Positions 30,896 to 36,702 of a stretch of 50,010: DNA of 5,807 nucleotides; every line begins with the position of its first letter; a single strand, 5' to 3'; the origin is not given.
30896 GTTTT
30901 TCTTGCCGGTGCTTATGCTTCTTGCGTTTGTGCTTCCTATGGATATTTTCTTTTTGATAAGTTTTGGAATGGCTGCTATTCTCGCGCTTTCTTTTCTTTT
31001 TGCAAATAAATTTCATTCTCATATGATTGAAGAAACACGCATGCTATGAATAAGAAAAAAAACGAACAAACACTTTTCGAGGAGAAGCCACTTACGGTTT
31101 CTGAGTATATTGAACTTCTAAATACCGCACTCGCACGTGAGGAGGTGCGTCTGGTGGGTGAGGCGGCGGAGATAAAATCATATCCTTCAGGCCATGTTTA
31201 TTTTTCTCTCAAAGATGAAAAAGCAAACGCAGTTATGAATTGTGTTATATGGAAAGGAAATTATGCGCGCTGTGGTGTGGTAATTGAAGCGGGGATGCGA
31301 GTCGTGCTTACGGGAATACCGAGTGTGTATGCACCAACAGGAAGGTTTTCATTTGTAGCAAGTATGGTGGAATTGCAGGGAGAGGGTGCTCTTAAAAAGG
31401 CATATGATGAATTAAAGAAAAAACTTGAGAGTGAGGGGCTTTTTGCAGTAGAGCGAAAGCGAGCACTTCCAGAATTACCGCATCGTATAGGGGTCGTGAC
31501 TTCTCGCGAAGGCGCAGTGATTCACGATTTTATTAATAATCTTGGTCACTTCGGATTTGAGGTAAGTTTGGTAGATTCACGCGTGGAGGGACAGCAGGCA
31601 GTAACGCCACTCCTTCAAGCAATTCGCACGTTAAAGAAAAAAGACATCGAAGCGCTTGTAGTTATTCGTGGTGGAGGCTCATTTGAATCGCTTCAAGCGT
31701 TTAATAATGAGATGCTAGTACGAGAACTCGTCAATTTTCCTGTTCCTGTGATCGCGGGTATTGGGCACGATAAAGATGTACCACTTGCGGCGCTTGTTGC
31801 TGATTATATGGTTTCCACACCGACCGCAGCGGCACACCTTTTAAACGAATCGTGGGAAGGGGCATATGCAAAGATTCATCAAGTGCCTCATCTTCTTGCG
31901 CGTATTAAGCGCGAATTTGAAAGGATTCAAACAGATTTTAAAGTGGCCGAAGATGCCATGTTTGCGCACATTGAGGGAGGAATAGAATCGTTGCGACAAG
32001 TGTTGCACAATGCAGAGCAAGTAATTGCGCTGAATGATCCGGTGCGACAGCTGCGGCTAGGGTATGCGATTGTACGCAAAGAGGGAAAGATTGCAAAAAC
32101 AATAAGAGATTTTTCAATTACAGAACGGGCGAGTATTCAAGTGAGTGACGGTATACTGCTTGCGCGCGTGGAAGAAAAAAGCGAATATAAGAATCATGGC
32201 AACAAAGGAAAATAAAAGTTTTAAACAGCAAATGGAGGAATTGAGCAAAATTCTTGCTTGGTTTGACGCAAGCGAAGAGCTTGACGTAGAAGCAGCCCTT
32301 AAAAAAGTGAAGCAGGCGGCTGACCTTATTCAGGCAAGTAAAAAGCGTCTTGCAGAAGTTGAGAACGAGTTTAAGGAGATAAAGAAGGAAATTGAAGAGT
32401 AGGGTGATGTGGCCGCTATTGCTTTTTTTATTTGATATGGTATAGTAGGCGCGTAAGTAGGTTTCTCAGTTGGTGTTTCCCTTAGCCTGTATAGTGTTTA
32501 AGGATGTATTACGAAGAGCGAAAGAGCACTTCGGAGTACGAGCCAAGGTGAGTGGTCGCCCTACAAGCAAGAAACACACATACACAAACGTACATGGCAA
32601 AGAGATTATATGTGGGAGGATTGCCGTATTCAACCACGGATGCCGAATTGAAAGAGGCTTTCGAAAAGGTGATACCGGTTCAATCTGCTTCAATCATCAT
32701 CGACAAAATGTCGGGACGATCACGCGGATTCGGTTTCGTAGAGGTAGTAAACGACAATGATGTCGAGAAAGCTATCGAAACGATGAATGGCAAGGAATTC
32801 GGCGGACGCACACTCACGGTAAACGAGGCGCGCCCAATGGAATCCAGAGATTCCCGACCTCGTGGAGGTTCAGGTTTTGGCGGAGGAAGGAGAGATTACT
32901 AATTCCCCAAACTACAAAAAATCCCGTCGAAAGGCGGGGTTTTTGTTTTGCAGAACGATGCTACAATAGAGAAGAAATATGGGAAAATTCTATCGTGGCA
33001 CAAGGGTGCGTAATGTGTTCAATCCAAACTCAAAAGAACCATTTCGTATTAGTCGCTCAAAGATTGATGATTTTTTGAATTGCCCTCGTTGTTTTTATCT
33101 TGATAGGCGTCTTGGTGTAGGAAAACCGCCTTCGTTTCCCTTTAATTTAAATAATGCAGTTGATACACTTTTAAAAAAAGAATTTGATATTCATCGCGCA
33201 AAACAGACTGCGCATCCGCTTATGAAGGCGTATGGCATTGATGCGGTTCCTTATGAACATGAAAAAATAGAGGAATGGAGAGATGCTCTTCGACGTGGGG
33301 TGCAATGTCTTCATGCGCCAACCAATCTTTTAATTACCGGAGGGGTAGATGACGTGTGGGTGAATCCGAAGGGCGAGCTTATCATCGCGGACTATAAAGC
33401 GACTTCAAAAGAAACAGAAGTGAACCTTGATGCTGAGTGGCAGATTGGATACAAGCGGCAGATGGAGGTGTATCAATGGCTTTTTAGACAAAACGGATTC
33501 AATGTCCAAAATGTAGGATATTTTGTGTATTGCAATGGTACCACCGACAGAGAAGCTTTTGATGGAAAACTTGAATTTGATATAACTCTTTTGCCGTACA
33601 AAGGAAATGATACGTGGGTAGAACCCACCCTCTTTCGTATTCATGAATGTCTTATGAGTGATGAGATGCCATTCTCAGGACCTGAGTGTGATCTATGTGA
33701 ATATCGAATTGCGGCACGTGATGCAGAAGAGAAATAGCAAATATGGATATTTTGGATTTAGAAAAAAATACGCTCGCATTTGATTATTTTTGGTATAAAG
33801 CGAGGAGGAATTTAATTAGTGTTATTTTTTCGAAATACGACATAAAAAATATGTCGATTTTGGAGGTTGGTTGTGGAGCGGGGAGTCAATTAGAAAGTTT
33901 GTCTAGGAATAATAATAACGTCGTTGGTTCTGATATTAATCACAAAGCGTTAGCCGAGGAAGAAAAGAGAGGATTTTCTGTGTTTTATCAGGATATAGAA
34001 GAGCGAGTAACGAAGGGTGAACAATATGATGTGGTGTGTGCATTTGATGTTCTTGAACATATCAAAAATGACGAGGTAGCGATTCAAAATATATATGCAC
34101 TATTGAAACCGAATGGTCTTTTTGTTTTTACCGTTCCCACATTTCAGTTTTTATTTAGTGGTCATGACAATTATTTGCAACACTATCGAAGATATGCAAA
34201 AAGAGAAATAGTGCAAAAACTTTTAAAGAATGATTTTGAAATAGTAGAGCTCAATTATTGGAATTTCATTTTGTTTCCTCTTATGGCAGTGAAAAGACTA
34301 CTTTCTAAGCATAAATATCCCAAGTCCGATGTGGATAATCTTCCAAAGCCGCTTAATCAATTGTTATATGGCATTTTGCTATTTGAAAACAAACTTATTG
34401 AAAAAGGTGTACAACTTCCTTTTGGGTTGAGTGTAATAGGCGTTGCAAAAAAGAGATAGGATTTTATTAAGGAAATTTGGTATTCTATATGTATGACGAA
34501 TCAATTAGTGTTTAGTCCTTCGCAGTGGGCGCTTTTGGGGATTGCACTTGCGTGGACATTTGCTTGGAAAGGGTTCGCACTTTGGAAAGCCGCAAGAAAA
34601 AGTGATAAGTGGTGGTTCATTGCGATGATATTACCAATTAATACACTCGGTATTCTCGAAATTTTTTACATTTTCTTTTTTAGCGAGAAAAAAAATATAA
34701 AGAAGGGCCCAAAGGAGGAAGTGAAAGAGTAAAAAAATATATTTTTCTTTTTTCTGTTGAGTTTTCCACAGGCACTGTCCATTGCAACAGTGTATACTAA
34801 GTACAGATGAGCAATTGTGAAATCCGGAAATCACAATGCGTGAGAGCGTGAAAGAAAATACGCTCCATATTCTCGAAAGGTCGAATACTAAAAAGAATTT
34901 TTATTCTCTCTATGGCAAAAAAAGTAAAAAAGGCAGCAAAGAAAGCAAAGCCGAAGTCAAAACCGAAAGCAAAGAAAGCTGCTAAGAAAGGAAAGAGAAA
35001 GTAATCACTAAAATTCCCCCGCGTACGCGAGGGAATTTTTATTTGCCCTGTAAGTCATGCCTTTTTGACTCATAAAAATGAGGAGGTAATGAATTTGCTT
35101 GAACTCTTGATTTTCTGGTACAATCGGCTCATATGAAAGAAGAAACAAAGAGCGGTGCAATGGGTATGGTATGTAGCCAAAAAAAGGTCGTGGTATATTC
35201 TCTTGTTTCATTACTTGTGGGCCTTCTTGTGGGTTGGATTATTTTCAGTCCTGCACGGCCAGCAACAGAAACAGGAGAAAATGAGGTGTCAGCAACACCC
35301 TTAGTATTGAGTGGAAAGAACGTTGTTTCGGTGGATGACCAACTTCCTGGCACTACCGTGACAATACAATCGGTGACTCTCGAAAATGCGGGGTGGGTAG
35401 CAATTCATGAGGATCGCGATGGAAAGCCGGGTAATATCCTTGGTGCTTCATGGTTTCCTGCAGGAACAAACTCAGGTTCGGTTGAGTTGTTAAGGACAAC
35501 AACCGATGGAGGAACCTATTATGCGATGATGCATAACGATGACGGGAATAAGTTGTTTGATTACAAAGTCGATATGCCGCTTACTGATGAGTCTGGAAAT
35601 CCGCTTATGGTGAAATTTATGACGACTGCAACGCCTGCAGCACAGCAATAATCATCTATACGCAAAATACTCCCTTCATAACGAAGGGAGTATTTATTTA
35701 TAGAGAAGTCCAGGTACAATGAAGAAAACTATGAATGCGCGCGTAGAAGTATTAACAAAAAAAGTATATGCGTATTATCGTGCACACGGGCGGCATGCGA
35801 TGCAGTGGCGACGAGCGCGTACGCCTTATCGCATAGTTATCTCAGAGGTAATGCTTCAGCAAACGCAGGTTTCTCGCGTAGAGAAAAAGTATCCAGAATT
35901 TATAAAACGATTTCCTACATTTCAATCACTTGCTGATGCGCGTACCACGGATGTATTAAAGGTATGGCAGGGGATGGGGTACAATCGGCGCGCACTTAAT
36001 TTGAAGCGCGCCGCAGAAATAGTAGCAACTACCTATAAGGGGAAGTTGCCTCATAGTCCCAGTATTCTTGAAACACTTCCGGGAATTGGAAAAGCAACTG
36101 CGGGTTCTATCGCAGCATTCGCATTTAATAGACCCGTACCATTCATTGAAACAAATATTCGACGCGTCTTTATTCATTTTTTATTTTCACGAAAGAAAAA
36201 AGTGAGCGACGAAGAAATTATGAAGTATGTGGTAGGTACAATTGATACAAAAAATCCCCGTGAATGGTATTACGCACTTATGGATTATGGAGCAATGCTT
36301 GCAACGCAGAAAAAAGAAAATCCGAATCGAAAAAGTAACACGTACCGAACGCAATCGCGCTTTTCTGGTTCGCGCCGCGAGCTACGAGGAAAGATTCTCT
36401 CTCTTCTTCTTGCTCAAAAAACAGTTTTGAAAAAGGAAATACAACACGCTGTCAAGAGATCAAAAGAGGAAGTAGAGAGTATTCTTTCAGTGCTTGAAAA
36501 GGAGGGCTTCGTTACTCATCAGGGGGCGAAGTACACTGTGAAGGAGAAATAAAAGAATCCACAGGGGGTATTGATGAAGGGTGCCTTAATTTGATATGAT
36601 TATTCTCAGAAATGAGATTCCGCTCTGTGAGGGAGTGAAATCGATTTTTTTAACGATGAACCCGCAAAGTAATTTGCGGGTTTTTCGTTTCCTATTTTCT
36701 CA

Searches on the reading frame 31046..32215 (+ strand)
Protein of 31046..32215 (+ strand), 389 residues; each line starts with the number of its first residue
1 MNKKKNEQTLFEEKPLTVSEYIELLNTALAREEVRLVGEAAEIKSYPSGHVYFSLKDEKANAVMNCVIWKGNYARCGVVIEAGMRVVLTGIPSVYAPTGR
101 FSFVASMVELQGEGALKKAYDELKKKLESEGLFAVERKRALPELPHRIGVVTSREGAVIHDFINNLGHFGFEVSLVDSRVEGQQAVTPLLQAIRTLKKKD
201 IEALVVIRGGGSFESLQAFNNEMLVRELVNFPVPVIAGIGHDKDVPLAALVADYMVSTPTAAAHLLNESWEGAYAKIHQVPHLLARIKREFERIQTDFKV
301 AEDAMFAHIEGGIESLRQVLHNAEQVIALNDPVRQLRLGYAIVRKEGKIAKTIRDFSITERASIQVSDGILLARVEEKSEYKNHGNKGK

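Call 12: search_protein_families(library=phrogs, proteins=[window:31046-32215:+], max_evalue=0.001)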
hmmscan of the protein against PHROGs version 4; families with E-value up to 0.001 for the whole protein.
window:31046-32215:+ (389 aa): 1 family
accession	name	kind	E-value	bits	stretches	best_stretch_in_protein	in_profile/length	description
phrog_9454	-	DNA, RNA and nucleotide metabolism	2.3e-52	179.4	1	12-331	6-328/395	exonuclease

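Call 64: search_protein_families(library=pfam, proteins=[window:31046-32215:+], max_evalue=0.001)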
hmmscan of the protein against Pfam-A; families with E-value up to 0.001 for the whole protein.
window:31046-32215:+ (389 aa): 3 families
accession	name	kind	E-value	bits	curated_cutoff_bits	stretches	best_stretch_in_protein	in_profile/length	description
PF02601.20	Exonuc_VII_L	-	1.3e-54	186.3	35.9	2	132-292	1-161/315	Exonuclease VII, large subunit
PF13742.12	tRNA_anti_2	-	2.3e-19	69.9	27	1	18-108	3-94/95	OB-fold nucleic acid binding domain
PF01336.31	tRNA_anti-codon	-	2.4e-07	31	27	1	34-109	1-73/75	OB-fold nucleic acid binding domain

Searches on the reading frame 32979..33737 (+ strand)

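Call 64: search_protein_families(library=pfam, proteins=[window:32979-33737:+], max_evalue=0.001)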
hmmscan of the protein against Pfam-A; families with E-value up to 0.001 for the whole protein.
window:32979-33737:+ (252 aa): 1 family
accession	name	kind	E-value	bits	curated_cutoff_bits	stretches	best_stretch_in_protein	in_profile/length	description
PF12705.13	PDDEXK_1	-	9.9e-12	45.8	22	1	96-243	99-243/247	PD-(D/E)XK nuclease superfamily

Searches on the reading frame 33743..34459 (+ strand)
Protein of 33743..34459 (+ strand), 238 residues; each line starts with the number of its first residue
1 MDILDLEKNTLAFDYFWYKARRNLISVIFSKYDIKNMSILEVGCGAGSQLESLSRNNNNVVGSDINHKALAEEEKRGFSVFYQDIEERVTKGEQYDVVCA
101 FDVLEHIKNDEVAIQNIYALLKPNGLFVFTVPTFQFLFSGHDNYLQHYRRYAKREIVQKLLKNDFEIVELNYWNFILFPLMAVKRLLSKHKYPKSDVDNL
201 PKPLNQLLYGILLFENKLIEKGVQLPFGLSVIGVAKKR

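Call 64: search_protein_families(library=pfam, proteins=[window:33743-34459:+], max_evalue=0.001)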
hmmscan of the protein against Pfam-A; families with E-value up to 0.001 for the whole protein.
window:33743-34459:+ (238 aa): 10 families
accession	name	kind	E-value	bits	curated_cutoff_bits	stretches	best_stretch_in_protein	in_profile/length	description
PF13489.12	Methyltransf_23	-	1e-20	74.6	27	1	29-169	16-163/164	Methyltransferase domain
PF08241.18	Methyltransf_11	-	1.5e-16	61.2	21.2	1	40-129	1-95/95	Methyltransferase domain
PF08242.18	Methyltransf_12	-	3.2e-16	60.3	30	1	40-127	1-98/98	Methyltransferase domain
PF13649.12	Methyltransf_25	-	1.1e-13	52.1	27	1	39-125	1-97/97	Methyltransferase domain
PF13847.12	Methyltransf_31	-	2.1e-12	47.4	27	1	35-133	3-113/145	Methyltransferase domain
PF05401.17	NodS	-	2.2e-09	37.9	24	1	20-169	28-176/201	Nodulation protein S (NodS)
PF05219.18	DREV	-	6.4e-05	22.6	26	1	32-129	91-186/265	DREV methyltransferase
PF03291.22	mRNA_G-N7_MeTrfase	-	7.4e-05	22.4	26.6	0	24-98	48-120/315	mRNA (guanine-N(7))-methyltransferase domain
PF02353.26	CMAS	-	0.00012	21.9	27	1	20-130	46-165/273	Mycolic acid cyclopropane synthetase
PF07021.18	MetW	-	0.00023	21.3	21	1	38-117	16-98/193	Methionine biosynthesis protein MetW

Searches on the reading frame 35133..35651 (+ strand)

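Call 64: search_protein_families(library=pfam, proteins=[window:35133-35651:+], max_evalue=0.001)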
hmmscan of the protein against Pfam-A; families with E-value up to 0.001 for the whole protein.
window:35133-35651:+ (172 aa): 1 family
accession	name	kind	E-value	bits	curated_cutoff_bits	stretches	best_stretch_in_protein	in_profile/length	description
PF23951.1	DUF7282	-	6.1e-18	65.5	27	1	65-161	3-108/112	Domain of unknown function (DUF7282)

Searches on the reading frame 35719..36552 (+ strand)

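Call 64: search_protein_families(library=pfam, proteins=[window:35719-36552:+], max_evalue=0.001)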
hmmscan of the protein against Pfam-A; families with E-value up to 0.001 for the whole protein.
window:35719-36552:+ (277 aa): 2 families
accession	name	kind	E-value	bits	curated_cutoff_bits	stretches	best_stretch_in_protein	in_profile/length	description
PF00730.31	HhH-GPD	-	1.9e-18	67.2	26.2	1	41-168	1-99/108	HhH-GPD superfamily base excision DNA repair protein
PF00633.29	HHH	-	6.1e-06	26.3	24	1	105-134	1-30/30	Helix-hairpin-helix motif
